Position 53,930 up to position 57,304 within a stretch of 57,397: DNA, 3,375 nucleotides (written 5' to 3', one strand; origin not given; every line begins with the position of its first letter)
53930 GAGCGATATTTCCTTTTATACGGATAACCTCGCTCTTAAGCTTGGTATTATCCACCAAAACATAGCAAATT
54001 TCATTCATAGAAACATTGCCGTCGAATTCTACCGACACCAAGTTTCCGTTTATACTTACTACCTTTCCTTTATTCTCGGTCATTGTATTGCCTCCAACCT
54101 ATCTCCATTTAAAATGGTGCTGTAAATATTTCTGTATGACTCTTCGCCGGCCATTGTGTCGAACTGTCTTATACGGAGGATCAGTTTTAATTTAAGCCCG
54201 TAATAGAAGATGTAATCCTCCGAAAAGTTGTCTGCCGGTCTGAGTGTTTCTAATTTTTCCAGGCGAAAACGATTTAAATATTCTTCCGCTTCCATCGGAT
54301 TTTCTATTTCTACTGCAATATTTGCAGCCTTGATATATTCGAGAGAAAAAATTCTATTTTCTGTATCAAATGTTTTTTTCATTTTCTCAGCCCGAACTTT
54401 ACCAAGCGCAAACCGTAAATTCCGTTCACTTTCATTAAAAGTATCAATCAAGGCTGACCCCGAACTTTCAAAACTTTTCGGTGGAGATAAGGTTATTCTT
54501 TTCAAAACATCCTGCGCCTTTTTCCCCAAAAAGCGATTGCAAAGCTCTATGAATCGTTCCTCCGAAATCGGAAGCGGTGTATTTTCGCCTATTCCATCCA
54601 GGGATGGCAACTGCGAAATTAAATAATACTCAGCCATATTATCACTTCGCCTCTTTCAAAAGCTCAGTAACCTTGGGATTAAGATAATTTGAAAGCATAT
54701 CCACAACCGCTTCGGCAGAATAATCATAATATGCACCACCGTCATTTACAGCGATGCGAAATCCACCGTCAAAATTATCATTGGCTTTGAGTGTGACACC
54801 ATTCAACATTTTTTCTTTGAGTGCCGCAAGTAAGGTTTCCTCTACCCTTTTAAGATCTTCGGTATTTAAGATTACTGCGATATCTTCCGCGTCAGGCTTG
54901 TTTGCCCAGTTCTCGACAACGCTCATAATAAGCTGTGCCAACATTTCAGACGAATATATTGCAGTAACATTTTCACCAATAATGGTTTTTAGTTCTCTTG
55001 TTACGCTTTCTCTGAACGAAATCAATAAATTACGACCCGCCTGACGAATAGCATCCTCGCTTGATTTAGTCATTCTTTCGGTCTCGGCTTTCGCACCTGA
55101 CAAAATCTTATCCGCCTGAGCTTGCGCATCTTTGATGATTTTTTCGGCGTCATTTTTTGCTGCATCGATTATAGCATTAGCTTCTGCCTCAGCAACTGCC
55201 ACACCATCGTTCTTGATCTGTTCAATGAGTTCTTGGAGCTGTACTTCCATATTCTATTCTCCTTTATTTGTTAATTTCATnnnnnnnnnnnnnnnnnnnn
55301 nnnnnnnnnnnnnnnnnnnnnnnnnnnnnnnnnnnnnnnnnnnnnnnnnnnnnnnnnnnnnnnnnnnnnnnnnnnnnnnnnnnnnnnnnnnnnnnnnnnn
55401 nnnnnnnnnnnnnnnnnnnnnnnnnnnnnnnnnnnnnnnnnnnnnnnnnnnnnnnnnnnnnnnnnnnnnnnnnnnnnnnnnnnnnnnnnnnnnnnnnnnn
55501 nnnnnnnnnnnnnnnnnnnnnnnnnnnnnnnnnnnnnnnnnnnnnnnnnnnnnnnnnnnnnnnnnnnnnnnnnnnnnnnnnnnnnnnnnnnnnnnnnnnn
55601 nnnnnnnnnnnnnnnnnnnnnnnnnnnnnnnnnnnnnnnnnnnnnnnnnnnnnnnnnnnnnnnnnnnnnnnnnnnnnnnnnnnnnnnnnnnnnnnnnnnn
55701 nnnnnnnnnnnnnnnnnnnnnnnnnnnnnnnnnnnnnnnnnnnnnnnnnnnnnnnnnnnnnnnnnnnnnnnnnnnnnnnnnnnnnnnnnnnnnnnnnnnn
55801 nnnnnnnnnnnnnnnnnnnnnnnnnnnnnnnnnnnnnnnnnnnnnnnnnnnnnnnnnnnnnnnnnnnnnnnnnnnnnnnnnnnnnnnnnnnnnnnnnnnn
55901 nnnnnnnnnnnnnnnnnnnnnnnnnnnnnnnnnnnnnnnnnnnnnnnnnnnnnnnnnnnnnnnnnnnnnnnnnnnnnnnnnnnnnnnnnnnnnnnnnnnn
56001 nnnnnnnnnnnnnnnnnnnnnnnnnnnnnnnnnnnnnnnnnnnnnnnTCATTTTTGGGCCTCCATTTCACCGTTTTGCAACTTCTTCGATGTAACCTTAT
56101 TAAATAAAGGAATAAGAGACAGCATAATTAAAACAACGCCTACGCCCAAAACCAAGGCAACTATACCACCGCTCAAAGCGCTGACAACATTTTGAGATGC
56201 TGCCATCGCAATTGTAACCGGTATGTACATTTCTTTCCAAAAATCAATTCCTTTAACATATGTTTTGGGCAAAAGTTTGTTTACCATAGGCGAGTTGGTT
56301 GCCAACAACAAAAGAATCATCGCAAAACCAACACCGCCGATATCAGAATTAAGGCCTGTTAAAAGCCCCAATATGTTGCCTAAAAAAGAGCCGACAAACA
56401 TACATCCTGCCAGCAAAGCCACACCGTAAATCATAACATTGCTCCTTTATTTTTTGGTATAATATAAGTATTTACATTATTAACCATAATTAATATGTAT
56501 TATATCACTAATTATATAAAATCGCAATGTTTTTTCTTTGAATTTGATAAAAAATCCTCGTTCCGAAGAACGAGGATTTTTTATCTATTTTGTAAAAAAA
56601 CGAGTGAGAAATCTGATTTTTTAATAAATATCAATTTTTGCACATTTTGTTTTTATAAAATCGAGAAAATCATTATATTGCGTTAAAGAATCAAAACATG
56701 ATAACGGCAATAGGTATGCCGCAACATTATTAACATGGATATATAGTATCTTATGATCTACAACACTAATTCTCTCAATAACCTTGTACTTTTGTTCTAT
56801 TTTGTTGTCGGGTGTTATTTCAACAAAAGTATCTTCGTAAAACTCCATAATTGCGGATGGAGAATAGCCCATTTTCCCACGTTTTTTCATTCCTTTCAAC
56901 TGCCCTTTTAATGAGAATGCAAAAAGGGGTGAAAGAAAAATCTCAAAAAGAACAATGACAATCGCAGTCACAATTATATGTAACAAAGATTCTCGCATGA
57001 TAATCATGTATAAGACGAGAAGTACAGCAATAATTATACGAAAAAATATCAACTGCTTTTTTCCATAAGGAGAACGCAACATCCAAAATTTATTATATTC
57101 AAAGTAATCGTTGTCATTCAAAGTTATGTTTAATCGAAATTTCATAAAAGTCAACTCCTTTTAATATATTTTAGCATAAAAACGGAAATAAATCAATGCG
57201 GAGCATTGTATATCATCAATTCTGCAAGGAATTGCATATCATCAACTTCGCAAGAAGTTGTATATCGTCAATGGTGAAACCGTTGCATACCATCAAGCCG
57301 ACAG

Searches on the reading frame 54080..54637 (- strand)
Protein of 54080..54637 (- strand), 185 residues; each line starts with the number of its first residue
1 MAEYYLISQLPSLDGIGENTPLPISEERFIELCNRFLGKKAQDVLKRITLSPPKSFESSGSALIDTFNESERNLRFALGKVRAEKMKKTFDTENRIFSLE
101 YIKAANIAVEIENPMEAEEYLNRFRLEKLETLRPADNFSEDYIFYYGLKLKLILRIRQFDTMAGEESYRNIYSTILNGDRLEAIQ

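Call 26: search_protein_families(library=pfam, proteins=[window:54080-54637:-], max_evalue=0.0001)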
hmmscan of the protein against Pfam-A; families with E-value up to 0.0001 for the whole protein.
window:54080-54637:- (185 aa): 1 family
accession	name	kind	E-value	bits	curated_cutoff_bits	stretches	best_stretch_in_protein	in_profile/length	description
PF10962.13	DUF2764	-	1.7e-07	31.6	24.1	1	99-176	191-268/271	Protein of unknown function (DUF2764)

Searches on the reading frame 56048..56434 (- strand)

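Call 26: search_protein_families(library=pfam, proteins=[window:56048-56434:-], max_evalue=0.0001)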
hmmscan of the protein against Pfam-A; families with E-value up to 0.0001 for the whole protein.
window:56048-56434:- (128 aa): 1 family
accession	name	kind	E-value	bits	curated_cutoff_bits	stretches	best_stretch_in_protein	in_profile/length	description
PF03817.18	MadL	-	4.3e-38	130.4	25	1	1-115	2-116/118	Malonate transporter MadL subunit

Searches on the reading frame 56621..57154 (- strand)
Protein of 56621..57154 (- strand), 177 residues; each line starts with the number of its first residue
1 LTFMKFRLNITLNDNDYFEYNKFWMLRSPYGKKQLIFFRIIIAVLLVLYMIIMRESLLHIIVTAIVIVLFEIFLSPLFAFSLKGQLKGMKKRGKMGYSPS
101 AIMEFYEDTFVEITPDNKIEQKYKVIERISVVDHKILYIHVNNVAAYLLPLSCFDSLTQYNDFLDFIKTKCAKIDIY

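Call 26: search_protein_families(library=pfam, proteins=[window:56621-57154:-], max_evalue=0.0001)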
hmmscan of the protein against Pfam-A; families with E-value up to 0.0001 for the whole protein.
window:56621-57154:- (177 aa): 1 family
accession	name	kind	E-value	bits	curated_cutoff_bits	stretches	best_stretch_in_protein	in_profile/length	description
PF14317.12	YcxB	-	3.7e-06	27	23.3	1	105-167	1-61/61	YcxB-like protein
